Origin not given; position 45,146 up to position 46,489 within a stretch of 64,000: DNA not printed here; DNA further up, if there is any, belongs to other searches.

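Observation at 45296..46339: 347-aa CxxC-repeat protein resembling eukaryotic or protist cysteine-rich surface modules, with a recent 282-bp tandem duplication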

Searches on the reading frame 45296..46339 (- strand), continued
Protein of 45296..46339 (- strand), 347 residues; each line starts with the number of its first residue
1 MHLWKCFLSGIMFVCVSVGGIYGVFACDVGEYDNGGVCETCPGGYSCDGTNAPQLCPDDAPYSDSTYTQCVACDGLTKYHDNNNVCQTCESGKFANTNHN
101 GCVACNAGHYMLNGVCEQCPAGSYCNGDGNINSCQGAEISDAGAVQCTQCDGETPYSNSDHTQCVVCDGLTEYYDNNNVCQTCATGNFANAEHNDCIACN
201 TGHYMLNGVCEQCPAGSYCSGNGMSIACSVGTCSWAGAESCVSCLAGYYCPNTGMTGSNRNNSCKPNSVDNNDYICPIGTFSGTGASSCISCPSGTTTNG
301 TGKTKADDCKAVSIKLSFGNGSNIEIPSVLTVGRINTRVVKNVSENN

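Call 52: find_encoding_contigs(protein=P0011, flank=6000, max_places=1)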
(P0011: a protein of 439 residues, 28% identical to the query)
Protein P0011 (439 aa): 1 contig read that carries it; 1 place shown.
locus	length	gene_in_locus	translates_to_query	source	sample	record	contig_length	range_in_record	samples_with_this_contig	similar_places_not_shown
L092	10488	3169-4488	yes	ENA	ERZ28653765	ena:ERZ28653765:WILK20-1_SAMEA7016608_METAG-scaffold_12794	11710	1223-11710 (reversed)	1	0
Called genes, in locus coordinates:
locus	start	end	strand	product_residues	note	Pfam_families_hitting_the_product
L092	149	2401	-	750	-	PF01136:Peptidase_U32, PF12392:DUF3656, PF01136:Peptidase_U32 (weak)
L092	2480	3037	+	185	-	-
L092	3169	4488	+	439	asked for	PF27023:6BHPP (faint)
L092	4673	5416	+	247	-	PF07562:NCD3G (faint), PF00020:TNFR_c6 (faint), PF23091:TNFR_ELAPOR1_6th (faint), PF07699:Ephrin_rec_like (weak)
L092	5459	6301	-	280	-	PF06888:Put_Phosphatase (weak), PF12710:HAD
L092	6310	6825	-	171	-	PF00293:NUDIX, PF14815:NUDIX_4 (weak)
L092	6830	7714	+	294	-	PF00892:EamA (weak)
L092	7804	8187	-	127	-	PF04231:Endonuclease_1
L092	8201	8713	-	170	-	-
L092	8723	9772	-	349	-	PF21016:RlmN_N, PF04055:Radical_SAM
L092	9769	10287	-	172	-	PF06776:IalB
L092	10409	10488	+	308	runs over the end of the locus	-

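Call 56: search_protein_families(library=pfam, proteins=[L002:3890-4969:+], max_evalue=0.01)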
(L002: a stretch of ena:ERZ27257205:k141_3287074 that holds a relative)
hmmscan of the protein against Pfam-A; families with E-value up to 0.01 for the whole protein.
L002:3890-4969:+ (359 aa): 1 family
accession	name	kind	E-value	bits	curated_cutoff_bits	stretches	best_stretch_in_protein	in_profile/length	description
PF23091.2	TNFR_ELAPOR1_6th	-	4.1e-08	33.5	33.2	1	181-215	2-37/41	ELAPOR1-like, TNF receptor-like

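Call 60: find_related_loci(query=window:45296-46339:-, collection=metagenome_contigs, flank=4000)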
Query window:45296-46339:- (347 aa) in metagenome_contigs; peptide patterns used: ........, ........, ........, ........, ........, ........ (x = any residue, [..] = any of these).
64 stretches matched a pattern, but none encodes a relative of the query by tblastn (E <= 1e-3).

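Call 63: find_homologous_proteins(query=A1, max_evalue=1e-8)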
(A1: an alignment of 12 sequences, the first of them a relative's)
Query A1 (12 sequences) (347 aa, profile of the alignment): 391 proteins with E <= 1e-8 among 4208 candidates; the best 120 are listed.
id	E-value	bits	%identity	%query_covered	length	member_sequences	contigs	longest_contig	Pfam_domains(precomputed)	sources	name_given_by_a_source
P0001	9.7e-148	510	100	100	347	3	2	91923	PF07699.20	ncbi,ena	-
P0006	1.1e-116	408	31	99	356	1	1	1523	PF27023.1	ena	-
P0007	4.5e-104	366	32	99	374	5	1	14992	PF27023.1,PF23091.3,PF07699.20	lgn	-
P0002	5.4e-104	366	83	71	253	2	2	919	PF07699.20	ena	-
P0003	4.7e-97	343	39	100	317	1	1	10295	PF27023.1,PF23091.3,PF07699.20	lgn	-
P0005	2.0e-92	328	33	69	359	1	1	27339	PF23091.3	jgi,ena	-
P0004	3.1e-90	321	39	100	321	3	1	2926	PF27023.1,PF23091.3,PF07699.20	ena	-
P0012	1.6e-82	296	28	97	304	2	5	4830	PF27023.1,PF07699.20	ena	-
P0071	6.7e-72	261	32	95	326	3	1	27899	PF23091.3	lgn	-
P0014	3.7e-58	215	28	64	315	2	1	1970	PF27023.1,PF07699.20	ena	-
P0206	1.5e-56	210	34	91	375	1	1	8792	PF23091.3,PF07699.20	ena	-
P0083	1.3e-49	187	32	99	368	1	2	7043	PF23091.3,PF07699.20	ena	-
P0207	1.2e-47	181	53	37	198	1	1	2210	PF23091.3,PF07699.20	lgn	-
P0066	4.4e-45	172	38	71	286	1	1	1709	PF23091.3,PF07699.20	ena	-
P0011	1.7e-38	151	28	70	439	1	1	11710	PF27023.1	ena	-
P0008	2.0e-36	144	34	69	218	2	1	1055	PF07699.20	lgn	-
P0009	5.6e-34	136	36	68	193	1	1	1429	PF23091.3,PF07699.20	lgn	-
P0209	1.6e-33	134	28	78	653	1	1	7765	PF07699.20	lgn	-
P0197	1.1e-30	125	26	94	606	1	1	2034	PF07562.21,PF23091.3,PF00020.25,PF07699.20,PF26010.1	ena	-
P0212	5.8e-28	116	26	66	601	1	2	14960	PF07562.21,PF07699.20,PF26010.1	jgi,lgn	jgi:hypothetical protein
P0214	1.7e-27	115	28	63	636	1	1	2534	PF07562.21,PF23091.3,PF07699.20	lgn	-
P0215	1.2e-26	112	26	87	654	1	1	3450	PF07699.20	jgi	-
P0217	8.7e-26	109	26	78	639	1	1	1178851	PF07562.21,PF07699.20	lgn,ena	-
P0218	1.1e-25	109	28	76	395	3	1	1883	PF07562.21,PF23091.3,PF07699.20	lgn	-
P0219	2.7e-25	107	28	56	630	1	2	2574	PF07699.20,PF26010.1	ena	-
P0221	3.2e-24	104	24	66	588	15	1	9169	PF07699.20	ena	-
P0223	1.5e-22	98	31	35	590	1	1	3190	PF07699.20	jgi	-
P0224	2.0e-22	98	25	64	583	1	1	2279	PF07699.20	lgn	-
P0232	1.7e-21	95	27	64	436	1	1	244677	PF07699.20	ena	-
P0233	2.4e-21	94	26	64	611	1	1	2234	PF07699.20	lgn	-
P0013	5.1e-21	93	28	88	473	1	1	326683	PF07562.21,PF23091.3,PF03302.19,PF07699.20,PF26010.1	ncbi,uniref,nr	ncbi:major surface trophozoite antigen 11-like [Haliotis rubra]|uniref:major surface trophozoite ant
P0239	1.7e-20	91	24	69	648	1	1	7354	PF07699.20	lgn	-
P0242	3.7e-20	90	26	82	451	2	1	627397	PF07562.21,PF23091.3,PF00020.25,PF07699.20,PF26010.1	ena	-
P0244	8.3e-20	89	25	54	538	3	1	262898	PF07699.20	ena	-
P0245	1.2e-19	89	25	70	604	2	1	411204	PF07699.20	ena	-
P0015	1.8e-19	88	29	70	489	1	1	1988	PF07562.21,PF23091.3,PF07699.20,PF26010.1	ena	-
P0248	2.1e-19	88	29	43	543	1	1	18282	PF07699.20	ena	-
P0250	3.1e-19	87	25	69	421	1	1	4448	PF07562.21,PF23091.3,PF07699.20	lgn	-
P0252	4.9e-19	87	23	91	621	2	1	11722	PF23091.3,PF07699.20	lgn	-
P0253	5.2e-19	87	25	66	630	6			PF07699.20,PF26010.1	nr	nr:multiple epidermal growth factor-like domains protein 10 isoform X2 [Anas platyrhynchos]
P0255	8.4e-19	86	25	78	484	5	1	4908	PF23091.3,PF07699.20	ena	-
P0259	1.2e-18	85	25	78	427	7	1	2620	PF07699.20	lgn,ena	-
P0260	1.4e-18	85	26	78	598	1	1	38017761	PF07699.20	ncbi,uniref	ncbi:uncharacterized protein LOC141797844 [Halichoeres trimaculatus]|uniref:uncharacterized protein 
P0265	2.0e-18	85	28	77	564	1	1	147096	PF07562.21,PF23091.3,PF07699.20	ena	-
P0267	3.0e-18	84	27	68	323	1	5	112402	PF07699.20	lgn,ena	-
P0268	6.8e-18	83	29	62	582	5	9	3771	PF07699.20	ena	-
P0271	8.6e-18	83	27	65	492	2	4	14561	PF07699.20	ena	-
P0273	1.4e-17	82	27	67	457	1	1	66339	PF27023.1,PF07699.20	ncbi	ncbi:hypothetical protein R83H12_01059 [Fibrobacteria bacterium R8-3-H12]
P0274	1.6e-17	82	27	83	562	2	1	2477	PF07699.20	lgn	-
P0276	1.8e-17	82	29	55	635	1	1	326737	PF07699.20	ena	-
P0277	1.9e-17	81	29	69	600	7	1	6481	PF07699.20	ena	-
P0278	2.4e-17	81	27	83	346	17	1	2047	PF07699.20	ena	-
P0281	3.4e-17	81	27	56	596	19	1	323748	PF07699.20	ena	-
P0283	5.3e-17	80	27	47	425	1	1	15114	PF07699.20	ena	-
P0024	5.5e-17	80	31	39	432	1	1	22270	PF07699.20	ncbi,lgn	-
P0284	7.5e-17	80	28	64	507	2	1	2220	PF07699.20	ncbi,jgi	jgi:hypothetical protein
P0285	7.5e-17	79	27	48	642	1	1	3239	PF07562.21,PF23091.3,PF07699.20,PF26010.1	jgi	jgi:hypothetical protein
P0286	8.9e-17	79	24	59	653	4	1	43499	PF07699.20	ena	-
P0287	9.0e-17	79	25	64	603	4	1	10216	PF07699.20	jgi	-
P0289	9.6e-17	79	26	68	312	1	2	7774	PF07699.20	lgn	-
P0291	1.2e-16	79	28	62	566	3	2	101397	PF07562.21,PF07603.18,PF07699.20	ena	-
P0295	1.7e-16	78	29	55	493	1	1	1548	PF07699.20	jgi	jgi:hypothetical protein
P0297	1.8e-16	78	33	39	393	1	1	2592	PF07699.20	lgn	-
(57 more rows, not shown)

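Call 65: search_protein_families(library=ncbifam, proteins=[window:45296-46339:-, P0007, P0003], max_evalue=0.1)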
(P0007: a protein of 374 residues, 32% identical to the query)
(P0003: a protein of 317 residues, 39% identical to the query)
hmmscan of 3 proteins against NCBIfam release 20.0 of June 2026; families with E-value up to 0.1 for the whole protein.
window:45296-46339:- (347 aa): 0 families

P0007 (374 aa): 0 families

P0003 (317 aa): 0 families

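Call 84: predict_structure(alignment_id=A3)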
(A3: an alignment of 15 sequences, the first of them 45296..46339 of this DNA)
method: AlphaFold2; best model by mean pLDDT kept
length: 347 residues; sequences in the alignment: 15
mean_pLDDT: 74.8   pTM: 0.50
mean pLDDT of the five models: 74.8, 74.5, 74.2, 73.8, 73.7
residues with pLDDT >= 90: 79; 70-90: 148; 50-70: 69; < 50: 51
segments of 3 or more residues with pLDDT < 50: 1-8, 10-22, 61-64, 254-256, 315-317, 332-347
pLDDT, mean of each block of 10 residues (from residue 1): 43 44 63 79 67 63 49 71 82 83 92 91 94 96 97 95 91 93 90 90 88 85 84 77 78 52 54 76 81 82 85 56 53 46 42
secondary structure, 60 per line:
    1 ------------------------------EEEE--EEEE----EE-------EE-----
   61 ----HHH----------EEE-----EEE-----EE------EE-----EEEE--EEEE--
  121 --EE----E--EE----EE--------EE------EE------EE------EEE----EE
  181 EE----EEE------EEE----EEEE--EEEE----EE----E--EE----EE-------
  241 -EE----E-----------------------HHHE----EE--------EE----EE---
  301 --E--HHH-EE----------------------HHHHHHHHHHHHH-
elements in order: E31-34 E37-40 E78-80 E86-88 E109-112 E115-118 E172-174 E179-182 E187-189 E196-198 E203-206 E209-212 H334-346
